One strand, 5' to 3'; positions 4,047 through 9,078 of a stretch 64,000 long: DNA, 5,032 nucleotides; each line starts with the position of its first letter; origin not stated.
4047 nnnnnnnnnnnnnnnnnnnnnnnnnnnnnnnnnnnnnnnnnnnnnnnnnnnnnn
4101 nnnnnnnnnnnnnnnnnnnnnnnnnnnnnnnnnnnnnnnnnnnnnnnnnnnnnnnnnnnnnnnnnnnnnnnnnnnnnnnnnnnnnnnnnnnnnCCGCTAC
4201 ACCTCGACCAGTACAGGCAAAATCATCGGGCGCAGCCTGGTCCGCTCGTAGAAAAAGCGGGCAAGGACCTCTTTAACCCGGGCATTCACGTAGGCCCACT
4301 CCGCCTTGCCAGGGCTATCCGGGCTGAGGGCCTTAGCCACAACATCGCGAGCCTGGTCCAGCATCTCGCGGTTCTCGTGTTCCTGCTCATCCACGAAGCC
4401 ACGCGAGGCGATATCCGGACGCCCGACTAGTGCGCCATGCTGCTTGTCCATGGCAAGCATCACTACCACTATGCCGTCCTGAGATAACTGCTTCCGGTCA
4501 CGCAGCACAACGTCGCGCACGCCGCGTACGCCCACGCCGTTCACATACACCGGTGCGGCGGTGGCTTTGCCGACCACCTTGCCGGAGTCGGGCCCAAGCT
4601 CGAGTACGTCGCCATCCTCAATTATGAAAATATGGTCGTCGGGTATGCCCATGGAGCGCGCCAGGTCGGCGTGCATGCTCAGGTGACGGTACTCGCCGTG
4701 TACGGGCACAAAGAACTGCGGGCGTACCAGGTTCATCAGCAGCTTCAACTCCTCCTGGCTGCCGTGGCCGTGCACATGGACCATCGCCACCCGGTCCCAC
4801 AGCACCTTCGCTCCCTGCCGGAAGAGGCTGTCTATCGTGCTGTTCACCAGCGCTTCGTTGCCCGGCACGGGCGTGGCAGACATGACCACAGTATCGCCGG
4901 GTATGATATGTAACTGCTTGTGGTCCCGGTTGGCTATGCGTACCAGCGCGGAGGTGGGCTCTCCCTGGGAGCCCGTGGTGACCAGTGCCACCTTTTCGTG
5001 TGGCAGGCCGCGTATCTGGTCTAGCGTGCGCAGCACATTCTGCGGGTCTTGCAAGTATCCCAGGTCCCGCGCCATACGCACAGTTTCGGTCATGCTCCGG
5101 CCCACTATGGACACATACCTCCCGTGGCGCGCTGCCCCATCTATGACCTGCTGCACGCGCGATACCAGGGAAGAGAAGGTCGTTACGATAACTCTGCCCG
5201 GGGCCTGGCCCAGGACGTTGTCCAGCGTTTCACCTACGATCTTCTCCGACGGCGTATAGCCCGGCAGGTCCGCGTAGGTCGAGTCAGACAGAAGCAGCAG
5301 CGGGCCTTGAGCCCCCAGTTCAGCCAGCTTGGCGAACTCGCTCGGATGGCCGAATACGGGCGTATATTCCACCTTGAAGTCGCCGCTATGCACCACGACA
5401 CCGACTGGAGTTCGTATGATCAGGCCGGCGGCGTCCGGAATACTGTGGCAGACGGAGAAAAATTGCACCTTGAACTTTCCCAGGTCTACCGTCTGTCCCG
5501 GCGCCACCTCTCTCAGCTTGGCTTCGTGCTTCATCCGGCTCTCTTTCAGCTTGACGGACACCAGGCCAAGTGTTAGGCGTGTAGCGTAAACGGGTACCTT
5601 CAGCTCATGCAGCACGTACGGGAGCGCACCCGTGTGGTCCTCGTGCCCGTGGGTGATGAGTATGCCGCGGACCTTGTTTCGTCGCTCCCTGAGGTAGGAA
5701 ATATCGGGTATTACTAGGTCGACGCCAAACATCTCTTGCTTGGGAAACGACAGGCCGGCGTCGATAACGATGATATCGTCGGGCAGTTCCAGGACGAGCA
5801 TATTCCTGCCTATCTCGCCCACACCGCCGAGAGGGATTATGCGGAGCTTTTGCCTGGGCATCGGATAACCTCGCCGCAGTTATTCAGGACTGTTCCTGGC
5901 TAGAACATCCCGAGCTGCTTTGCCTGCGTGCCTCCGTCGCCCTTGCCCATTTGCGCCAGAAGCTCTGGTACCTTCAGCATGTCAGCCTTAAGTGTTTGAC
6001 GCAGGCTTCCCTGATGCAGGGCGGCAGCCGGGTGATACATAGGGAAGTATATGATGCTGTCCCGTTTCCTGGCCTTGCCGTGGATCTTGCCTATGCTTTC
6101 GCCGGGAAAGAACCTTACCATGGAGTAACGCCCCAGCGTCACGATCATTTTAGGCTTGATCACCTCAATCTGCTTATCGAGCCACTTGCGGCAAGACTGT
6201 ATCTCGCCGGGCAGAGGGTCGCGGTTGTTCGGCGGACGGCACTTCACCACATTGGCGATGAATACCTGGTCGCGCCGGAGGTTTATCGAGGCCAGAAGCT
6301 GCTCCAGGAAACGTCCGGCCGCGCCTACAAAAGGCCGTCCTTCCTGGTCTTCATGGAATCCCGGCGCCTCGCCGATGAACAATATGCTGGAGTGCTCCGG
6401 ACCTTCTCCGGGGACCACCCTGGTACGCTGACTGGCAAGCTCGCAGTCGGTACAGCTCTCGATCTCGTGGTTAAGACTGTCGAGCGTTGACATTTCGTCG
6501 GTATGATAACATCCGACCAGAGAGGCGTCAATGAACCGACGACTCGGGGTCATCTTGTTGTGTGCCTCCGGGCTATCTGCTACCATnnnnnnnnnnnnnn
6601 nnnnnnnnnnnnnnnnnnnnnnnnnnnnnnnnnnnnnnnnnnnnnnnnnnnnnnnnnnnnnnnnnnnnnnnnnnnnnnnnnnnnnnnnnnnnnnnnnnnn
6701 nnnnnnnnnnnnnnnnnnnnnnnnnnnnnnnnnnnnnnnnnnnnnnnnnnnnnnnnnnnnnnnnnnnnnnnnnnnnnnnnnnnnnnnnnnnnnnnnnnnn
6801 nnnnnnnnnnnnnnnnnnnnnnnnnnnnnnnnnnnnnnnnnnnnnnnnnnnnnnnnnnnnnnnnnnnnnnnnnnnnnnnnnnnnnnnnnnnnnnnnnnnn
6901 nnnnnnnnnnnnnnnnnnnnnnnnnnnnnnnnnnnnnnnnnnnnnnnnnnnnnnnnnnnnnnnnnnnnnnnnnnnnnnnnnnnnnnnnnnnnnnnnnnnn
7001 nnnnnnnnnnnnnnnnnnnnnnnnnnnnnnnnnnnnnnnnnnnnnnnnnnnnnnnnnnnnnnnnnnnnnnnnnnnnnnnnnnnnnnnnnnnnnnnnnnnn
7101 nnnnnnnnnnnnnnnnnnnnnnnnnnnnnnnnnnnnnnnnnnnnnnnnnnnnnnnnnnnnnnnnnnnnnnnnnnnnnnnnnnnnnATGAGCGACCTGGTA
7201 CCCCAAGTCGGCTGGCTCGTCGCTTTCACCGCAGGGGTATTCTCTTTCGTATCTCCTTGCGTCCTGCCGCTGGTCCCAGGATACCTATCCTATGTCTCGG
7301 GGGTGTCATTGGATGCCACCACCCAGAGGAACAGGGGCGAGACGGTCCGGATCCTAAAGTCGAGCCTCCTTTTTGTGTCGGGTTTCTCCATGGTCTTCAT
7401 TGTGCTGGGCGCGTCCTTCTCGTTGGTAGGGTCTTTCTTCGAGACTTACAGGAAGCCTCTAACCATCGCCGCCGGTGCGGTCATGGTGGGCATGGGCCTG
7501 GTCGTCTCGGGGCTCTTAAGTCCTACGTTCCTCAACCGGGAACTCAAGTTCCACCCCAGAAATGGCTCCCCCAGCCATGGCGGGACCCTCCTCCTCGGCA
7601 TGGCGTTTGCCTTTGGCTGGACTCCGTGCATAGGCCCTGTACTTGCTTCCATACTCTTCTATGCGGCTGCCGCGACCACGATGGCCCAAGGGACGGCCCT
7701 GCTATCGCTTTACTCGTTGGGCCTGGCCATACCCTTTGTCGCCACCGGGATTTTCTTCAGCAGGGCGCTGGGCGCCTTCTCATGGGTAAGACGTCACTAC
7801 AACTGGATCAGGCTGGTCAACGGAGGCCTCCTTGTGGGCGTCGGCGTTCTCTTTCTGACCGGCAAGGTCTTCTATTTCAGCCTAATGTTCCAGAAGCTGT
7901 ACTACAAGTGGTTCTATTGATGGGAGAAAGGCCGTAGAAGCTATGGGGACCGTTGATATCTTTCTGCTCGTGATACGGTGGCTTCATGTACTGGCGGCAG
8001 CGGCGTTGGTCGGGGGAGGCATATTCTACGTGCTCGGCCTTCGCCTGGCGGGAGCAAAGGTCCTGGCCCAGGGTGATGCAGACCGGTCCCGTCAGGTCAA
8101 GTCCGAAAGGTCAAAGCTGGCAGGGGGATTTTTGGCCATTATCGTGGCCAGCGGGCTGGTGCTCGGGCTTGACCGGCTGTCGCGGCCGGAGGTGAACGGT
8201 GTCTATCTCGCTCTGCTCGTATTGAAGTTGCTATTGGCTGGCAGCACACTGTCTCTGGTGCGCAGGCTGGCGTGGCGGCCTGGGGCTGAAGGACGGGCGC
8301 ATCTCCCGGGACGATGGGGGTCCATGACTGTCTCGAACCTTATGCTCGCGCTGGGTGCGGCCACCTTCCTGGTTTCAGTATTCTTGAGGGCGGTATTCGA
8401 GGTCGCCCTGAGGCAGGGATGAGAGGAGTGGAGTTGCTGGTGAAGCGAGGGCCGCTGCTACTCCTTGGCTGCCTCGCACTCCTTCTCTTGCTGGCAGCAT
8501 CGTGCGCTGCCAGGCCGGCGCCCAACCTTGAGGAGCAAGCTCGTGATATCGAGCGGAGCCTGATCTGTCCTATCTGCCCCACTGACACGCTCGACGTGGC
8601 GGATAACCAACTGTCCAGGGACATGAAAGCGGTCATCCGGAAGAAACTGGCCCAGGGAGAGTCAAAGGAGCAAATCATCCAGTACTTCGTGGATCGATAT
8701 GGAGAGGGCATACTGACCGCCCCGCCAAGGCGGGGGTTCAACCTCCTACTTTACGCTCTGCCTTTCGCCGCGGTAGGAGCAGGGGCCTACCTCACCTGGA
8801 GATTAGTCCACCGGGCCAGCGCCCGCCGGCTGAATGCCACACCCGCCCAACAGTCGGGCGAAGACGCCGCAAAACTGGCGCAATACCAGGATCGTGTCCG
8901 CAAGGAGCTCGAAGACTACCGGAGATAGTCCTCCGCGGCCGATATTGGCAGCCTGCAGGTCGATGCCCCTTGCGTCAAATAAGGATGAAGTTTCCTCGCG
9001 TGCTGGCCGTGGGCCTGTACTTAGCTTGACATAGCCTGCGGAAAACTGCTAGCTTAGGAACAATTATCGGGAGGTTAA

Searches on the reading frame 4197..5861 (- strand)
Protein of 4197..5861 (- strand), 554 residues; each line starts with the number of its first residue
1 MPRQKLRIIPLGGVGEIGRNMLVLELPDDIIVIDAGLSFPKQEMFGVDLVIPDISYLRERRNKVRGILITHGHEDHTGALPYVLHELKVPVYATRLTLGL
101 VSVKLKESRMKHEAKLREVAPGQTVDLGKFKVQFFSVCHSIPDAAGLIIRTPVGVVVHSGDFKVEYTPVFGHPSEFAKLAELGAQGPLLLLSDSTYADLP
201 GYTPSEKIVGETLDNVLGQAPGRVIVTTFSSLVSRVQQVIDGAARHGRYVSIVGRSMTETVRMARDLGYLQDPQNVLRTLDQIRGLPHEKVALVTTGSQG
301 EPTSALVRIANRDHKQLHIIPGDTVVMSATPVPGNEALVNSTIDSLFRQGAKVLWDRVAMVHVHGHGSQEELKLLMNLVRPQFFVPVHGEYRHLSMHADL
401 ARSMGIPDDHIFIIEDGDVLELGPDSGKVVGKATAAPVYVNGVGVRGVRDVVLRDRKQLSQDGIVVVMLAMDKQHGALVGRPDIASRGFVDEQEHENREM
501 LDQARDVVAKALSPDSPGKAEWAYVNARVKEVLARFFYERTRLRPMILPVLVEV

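Call 7: search_protein_families(library=pfam, proteins=[window:4197-5861:-], max_evalue=0.00001)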
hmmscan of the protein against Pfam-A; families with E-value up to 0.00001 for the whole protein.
window:4197-5861:- (554 aa): 5 families
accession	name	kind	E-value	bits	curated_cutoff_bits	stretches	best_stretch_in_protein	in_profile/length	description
PF22505.1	RNase_J_b_CASP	-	4.7e-45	152.9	27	1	222-346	2-126/126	Ribonuclease J, beta-CASP domain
PF17770.6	RNase_J_C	-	8.3e-26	91.4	23.8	1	452-554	1-102/102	Ribonuclease J C-terminal domain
PF12706.13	Lactamase_B_2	-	9.5e-14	51.9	27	1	31-163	3-144/200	Beta-lactamase superfamily domain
PF00753.33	Lactamase_B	-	5.7e-13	49.7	22.7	1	17-162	4-150/196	Metallo-beta-lactamase superfamily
PF07521.17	RMMBL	-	5.1e-11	42.8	21.6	1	358-406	8-58/63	Zn-dependent metallo-hydrolase RNA specificity domain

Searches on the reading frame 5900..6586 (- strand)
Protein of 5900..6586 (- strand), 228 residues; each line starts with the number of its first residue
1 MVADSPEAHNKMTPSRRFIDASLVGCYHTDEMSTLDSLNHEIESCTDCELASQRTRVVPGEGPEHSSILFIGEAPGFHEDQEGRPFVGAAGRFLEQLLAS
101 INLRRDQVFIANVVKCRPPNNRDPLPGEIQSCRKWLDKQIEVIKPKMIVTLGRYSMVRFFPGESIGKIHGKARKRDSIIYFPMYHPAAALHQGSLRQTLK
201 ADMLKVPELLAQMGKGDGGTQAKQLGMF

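Call 7: search_protein_families(library=pfam, proteins=[window:5900-6586:-], max_evalue=0.00001)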
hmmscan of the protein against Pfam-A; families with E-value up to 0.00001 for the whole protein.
window:5900-6586:- (228 aa): 1 family
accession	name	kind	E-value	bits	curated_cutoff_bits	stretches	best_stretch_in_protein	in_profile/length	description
PF03167.25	UDG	-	3e-37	128.3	24.3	1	59-198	1-131/141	Uracil DNA glycosylase superfamily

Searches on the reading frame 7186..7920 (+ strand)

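Call 7: search_protein_families(library=pfam, proteins=[window:7186-7920:+], max_evalue=0.00001)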
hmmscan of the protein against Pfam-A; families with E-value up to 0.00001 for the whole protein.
window:7186-7920:+ (244 aa): 1 family
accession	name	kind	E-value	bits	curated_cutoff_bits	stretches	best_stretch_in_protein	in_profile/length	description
PF02683.22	DsbD_TM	-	5.1e-16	59.1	27.1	1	12-196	7-190/219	Cytochrome C biogenesis protein transmembrane domain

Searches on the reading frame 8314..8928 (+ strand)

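Call 7: search_protein_families(library=pfam, proteins=[window:8314-8928:+], max_evalue=0.00001)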
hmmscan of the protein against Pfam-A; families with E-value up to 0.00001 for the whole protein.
window:8314-8928:+ (204 aa): 1 family
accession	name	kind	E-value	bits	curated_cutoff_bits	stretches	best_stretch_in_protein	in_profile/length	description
PF03918.19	CcmH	-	3.8e-29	101.2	25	1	55-189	8-140/143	Cytochrome C biogenesis protein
